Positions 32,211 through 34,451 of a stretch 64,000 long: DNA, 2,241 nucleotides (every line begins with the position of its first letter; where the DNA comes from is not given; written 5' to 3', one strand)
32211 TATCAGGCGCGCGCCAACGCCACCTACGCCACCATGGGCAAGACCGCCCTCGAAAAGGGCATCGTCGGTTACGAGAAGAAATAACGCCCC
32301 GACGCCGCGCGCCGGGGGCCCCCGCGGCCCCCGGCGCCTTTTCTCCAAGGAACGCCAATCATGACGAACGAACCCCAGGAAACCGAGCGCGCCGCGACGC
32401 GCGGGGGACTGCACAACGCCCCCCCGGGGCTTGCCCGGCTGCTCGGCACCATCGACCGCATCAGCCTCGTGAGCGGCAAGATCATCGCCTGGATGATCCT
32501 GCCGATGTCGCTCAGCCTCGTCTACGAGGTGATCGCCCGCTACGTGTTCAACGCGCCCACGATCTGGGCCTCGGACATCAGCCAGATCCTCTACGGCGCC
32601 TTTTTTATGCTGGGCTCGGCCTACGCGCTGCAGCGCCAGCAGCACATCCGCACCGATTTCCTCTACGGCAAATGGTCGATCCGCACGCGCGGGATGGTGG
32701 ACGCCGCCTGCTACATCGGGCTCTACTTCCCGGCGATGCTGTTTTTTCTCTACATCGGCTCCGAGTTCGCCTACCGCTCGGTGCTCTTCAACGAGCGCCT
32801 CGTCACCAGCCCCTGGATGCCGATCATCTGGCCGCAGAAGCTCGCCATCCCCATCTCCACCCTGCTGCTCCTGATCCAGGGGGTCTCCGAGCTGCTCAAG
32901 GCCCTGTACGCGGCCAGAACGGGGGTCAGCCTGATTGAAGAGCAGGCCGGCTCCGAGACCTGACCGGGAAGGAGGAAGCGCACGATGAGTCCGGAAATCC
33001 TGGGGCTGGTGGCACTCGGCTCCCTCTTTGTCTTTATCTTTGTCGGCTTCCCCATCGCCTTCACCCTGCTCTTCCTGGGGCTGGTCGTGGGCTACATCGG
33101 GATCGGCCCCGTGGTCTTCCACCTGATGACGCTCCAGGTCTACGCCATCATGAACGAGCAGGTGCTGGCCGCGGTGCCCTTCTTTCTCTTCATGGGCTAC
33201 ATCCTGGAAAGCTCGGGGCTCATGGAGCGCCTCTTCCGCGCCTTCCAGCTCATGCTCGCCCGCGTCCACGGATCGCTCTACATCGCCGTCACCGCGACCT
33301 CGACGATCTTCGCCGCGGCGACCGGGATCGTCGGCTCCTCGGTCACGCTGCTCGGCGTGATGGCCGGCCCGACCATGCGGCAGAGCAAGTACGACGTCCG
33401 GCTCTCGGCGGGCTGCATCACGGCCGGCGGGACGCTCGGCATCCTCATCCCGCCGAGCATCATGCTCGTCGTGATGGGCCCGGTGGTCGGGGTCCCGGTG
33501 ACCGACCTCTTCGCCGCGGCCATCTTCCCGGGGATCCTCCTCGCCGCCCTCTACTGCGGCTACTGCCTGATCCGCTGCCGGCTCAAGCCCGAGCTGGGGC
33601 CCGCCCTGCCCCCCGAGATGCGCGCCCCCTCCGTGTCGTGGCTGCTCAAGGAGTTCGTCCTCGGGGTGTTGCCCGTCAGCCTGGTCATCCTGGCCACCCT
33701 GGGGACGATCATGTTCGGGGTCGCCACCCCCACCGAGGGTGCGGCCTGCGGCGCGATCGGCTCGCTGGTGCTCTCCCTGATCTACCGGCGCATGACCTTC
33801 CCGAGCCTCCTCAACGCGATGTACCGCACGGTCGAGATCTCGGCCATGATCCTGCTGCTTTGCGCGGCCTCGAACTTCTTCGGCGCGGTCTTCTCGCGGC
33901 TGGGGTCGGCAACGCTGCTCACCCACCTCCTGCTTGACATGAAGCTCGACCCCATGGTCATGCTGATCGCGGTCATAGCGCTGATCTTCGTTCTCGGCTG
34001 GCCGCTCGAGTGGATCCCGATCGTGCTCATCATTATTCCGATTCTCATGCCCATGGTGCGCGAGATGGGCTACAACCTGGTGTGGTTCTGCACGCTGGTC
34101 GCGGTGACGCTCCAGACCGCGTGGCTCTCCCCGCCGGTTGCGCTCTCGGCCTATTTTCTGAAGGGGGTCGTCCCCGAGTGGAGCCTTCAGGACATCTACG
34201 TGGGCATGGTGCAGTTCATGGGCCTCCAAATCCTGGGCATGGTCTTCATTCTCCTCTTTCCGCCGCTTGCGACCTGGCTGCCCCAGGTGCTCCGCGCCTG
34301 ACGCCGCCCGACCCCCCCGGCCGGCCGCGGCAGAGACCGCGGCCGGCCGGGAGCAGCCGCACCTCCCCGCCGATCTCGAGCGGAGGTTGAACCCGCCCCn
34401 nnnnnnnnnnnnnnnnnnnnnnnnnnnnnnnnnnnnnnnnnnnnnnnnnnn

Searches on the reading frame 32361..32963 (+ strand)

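Call 8: search_protein_families(library=pfam, proteins=[window:32361-32963:+], max_evalue=0.001)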
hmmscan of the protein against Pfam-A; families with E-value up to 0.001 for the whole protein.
window:32361-32963:+ (200 aa): 1 family
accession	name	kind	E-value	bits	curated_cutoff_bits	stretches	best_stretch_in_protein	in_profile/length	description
PF04290.18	DctQ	-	2.3e-21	76.5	28.3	1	49-181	1-129/132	Tripartite ATP-independent periplasmic transporters, DctQ component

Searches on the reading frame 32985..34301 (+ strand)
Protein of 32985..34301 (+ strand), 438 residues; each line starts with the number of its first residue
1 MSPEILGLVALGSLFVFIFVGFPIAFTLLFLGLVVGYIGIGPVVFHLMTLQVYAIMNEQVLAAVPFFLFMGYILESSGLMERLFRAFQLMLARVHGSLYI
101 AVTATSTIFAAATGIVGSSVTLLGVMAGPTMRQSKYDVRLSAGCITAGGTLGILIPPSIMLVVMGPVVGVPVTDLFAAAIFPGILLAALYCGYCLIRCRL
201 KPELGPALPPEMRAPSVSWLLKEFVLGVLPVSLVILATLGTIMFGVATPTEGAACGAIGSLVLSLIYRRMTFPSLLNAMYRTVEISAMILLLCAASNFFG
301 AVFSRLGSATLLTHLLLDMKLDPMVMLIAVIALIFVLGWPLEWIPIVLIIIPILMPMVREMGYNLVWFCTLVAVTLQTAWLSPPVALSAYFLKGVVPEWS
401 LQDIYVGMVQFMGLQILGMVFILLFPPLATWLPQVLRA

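Call 8: search_protein_families(library=pfam, proteins=[window:32985-34301:+], max_evalue=0.001)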
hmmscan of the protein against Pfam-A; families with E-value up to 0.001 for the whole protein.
window:32985-34301:+ (438 aa): 1 family
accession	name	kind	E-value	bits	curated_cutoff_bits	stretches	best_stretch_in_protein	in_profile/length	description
PF06808.19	DctM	-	3.1e-70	237.5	23.8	1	11-427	1-412/413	Tripartite ATP-independent periplasmic transporter, DctM component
